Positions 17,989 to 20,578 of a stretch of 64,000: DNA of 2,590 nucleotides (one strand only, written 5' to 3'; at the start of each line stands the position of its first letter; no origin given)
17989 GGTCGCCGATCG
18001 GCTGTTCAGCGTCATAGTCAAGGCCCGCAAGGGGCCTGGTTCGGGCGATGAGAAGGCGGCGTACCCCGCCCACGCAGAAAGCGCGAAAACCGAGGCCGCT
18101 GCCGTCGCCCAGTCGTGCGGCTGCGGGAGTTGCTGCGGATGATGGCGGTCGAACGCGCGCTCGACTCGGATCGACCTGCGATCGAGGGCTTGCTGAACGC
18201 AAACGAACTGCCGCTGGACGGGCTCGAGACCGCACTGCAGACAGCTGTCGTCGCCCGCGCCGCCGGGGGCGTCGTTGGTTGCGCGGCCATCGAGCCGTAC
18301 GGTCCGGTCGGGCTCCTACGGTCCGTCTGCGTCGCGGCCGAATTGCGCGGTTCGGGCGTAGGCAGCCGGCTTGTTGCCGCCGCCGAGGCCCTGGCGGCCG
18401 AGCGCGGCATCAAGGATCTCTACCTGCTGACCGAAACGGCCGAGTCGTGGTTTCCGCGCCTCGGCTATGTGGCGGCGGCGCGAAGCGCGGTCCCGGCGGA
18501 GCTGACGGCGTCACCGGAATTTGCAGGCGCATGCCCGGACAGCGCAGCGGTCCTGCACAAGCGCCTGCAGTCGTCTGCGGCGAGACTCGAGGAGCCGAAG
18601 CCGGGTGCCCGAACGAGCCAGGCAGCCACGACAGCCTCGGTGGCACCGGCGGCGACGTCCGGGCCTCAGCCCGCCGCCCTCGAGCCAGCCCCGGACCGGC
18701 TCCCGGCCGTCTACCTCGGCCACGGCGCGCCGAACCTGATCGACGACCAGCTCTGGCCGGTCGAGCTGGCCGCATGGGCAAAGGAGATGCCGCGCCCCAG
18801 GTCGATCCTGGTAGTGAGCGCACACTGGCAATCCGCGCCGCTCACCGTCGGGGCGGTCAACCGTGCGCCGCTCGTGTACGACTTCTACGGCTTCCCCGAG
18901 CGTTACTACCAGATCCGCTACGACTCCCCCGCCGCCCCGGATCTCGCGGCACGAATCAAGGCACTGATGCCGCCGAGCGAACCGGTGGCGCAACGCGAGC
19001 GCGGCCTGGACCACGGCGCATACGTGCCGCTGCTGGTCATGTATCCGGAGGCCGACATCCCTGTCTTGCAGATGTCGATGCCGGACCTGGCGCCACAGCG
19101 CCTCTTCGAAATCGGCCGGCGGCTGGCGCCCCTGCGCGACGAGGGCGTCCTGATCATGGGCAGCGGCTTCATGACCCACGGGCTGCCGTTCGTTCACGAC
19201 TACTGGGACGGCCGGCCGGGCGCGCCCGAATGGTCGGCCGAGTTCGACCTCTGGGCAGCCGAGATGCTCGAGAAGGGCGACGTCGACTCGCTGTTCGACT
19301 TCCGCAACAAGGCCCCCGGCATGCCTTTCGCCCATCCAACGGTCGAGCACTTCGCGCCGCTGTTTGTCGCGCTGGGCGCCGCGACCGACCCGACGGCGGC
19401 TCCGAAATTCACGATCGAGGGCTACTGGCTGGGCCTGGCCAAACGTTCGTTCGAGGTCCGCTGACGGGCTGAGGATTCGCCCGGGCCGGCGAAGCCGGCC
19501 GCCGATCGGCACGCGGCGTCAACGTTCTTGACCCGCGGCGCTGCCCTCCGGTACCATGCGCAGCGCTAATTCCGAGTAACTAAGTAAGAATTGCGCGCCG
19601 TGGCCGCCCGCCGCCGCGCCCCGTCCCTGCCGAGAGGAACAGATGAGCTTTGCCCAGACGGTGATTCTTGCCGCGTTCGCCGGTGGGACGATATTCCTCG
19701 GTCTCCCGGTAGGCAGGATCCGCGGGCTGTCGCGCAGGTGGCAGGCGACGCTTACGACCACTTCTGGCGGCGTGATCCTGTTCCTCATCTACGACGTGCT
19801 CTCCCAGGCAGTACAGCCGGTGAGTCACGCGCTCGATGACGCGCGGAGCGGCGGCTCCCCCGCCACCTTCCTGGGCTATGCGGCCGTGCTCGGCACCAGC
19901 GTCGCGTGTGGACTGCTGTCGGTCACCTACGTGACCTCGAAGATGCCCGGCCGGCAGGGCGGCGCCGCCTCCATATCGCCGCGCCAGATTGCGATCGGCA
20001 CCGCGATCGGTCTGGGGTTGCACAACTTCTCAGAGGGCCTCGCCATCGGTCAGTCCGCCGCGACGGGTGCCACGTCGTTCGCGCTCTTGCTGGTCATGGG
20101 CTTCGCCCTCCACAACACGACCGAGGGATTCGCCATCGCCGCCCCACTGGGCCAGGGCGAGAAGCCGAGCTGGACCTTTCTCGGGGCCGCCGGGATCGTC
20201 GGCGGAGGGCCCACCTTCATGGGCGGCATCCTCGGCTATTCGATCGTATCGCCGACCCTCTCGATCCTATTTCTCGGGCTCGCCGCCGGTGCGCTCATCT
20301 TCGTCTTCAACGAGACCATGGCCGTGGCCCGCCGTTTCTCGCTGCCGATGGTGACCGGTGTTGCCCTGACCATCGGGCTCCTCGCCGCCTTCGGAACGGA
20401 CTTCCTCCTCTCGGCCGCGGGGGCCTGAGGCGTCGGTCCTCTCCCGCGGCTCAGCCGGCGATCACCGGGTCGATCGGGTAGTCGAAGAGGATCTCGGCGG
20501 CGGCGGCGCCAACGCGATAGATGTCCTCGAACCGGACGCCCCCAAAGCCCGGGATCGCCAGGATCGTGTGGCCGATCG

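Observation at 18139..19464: ArsN-like acetyltransferase fused to a LigB/DODA-type extradiol dioxygenase, translationally coupled to arsM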

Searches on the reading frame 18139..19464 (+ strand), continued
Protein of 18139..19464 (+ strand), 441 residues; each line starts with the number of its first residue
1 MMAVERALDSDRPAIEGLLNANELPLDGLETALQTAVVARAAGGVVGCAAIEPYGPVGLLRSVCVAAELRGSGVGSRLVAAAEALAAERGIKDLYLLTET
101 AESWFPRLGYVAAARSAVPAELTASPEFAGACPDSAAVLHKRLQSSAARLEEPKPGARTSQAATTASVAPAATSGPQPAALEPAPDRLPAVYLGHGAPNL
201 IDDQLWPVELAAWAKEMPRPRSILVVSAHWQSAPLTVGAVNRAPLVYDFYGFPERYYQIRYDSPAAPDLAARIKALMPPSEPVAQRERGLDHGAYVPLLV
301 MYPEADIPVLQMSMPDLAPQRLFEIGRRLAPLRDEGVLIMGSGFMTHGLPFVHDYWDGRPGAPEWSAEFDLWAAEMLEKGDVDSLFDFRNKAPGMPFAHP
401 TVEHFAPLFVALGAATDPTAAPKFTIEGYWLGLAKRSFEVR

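Call 63: find_encoding_contigs(protein=P0391, flank=6000, max_places=3)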
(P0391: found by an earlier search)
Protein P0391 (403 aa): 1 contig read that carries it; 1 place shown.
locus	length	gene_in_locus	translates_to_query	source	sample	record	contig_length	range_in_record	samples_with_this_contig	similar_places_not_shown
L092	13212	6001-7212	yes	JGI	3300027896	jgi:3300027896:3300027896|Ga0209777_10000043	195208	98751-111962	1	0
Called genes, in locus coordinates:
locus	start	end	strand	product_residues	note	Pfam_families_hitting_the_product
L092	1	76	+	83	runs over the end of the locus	PF14026:SCO4226-like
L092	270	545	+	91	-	-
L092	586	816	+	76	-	-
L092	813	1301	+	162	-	PF03176:MMPL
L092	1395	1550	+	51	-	PF08570:DUF1761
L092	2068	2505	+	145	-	PF01022:HTH_5, PF12802:MarR_2 (weak), PF12840:HTH_20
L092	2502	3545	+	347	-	PF03773:ArsP_1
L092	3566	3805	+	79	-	PF13192:Thioredoxin_3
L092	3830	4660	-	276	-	PF00376:MerR, PF13411:MerR_1, PF01451:LMWPc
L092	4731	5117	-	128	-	PF12840:HTH_20, PF01022:HTH_5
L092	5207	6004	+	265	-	PF01135:PCMT (weak), PF13489:Methyltransf_23, PF01209:Ubie_methyltran, PF13847:Methyltransf_31, PF08241:Methyltransf_11, PF08242:Methyltransf_12, PF13649:Methyltransf_25, PF20922:Anamorsin_N (weak)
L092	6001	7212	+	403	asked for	PF00583:Acetyltransf_1, PF13508:Acetyltransf_7, PF13673:Acetyltransf_10, PF02900:LigB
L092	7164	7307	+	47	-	-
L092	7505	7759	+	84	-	-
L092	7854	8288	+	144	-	PF02535:Zip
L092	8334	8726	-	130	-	PF09851:SHOCT (weak)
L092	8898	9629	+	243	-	PF06271:RDD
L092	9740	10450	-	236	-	-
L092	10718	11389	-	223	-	-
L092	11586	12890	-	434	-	PF00512:HisKA, PF02518:HATPase_c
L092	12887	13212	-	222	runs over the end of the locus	PF00072:Response_reg, PF00486:Trans_reg_C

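Call 65: find_related_loci(query=window:18139-19464:+, collection=metagenome_contigs, flank=4000)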
Query window:18139-19464:+ (441 aa) in metagenome_contigs; peptide patterns used: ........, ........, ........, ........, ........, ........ (x = any residue, [..] = any of these).
600 stretches matched a pattern (row limit reached: there are more); 555 encode a relative of the query (tblastn E <= 1e-3); the best 80 are kept; 80 distinct loci.
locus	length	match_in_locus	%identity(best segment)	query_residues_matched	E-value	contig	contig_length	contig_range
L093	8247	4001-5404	69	1-441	0e+0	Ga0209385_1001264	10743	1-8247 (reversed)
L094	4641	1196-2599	69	1-441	0e+0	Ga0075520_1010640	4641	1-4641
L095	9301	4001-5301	74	1-440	0e+0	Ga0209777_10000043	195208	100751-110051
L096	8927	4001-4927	84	131-441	2e-169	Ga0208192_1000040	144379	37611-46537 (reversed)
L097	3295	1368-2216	83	158-441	8e-163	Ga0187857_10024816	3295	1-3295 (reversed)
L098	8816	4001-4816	82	159-441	3e-154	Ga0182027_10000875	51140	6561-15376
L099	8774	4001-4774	87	184-441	1e-152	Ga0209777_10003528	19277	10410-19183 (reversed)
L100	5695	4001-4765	88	187-441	2e-152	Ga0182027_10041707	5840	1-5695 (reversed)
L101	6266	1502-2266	87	187-441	3e-150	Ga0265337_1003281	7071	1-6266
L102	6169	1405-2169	86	187-441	9e-150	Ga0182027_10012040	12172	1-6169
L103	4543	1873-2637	86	187-441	9e-153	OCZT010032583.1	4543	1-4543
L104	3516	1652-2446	81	177-441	7e-152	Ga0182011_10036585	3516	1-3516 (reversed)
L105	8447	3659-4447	82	176-441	1e-145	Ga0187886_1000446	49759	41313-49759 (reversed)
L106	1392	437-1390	73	131-424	2e-157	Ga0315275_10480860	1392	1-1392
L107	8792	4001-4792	80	177-441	3e-143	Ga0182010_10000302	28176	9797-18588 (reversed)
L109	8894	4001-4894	73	149-441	5e-143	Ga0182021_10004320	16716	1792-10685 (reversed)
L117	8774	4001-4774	81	185-441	5e-138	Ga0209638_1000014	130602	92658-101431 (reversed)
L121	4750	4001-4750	74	158-407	1e-126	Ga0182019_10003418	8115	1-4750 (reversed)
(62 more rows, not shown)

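Call 80: search_protein_families(library=pfam, proteins=[L096:2951-3409:-, L006:4221-5573:+, L006:5618-6271:-, L096:3511-4056:+], max_evalue=0.1)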
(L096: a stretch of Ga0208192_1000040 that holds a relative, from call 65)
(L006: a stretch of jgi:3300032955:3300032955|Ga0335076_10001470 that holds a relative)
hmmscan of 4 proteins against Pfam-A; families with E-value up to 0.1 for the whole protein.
L096:2951-3409:- (152 aa): 2 families
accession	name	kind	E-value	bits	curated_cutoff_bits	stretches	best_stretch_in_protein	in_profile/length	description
PF13564.11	DoxX_2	-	1.3e-22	80.3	26.3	1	37-142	3-103/103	DoxX-like family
PF07291.16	MauE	-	0.019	15.7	27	1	30-124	2-94/128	Methylamine utilisation protein MauE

L006:4221-5573:+ (450 aa): 0 families

L006:5618-6271:- (217 aa): 1 family
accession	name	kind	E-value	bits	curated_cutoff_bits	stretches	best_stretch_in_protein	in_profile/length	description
PF02589.21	LUD_dom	-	1.9e-23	83.6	22.6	1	27-211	1-189/189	LUD domain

L096:3511-4056:+ (181 aa): 9 families
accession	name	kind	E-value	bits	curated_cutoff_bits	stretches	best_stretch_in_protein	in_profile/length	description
PF01047.28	MarR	-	2.7e-13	50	24.6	1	60-116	2-58/59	MarR family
PF12802.13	MarR_2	-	1.7e-08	34.9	27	1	63-116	7-61/61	MarR family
PF13463.12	HTH_27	-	0.00041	21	22.2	1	70-122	12-65/68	Winged helix DNA-binding domain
PF25212.1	HVO_A0114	-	0.00082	19.6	27.6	1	62-109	23-70/84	HVO_A0114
PF13412.12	HTH_24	-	0.0039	17.2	21.9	1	64-106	6-48/48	Winged helix-turn-helix DNA-binding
PF13545.12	HTH_Crp_2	-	0.017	15.5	27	1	77-118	24-61/70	Crp-like helix-turn-helix domain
PF25213.1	HVO_A0261_N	-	0.034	14.5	35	0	60-137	10-79/86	HVO_A0261 N-terminal domain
PF09339.16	HTH_IclR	-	0.059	13.6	22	0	72-107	15-50/52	IclR helix-turn-helix domain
PF22381.2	Staph_reg_Sar_Rot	-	0.082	13.5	27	0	66-125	20-78/85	Transcriptional regulator SarA/Rot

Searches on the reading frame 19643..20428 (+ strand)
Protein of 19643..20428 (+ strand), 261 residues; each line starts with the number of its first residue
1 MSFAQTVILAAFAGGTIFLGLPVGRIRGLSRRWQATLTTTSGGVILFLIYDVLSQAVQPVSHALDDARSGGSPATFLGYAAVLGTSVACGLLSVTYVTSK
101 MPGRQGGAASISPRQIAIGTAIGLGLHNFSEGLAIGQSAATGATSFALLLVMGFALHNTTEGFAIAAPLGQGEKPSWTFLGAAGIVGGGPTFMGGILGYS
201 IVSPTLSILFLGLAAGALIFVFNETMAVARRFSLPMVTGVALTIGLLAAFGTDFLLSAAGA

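Call 3: search_protein_families(library=pfam, proteins=[window:19643-20428:+], max_evalue=0.01)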
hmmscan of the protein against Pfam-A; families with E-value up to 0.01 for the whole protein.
window:19643-20428:+ (261 aa): 1 family
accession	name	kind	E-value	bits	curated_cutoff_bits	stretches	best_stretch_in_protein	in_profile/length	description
PF02535.28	Zip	-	4.6e-05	23.2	35.1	1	114-221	175-285/323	ZIP Zinc transporter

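Call 4: search_protein_families(library=ncbifam, proteins=[window:19643-20428:+], max_evalue=0.01)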
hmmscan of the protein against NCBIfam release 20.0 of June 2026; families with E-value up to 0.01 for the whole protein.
window:19643-20428:+ (261 aa): 1 family
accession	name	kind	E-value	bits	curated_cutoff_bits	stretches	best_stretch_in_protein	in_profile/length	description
NF003243.0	PRK04201.1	equivalog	5e-12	45.6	252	1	5-246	7-255/266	zinc transporter ZupT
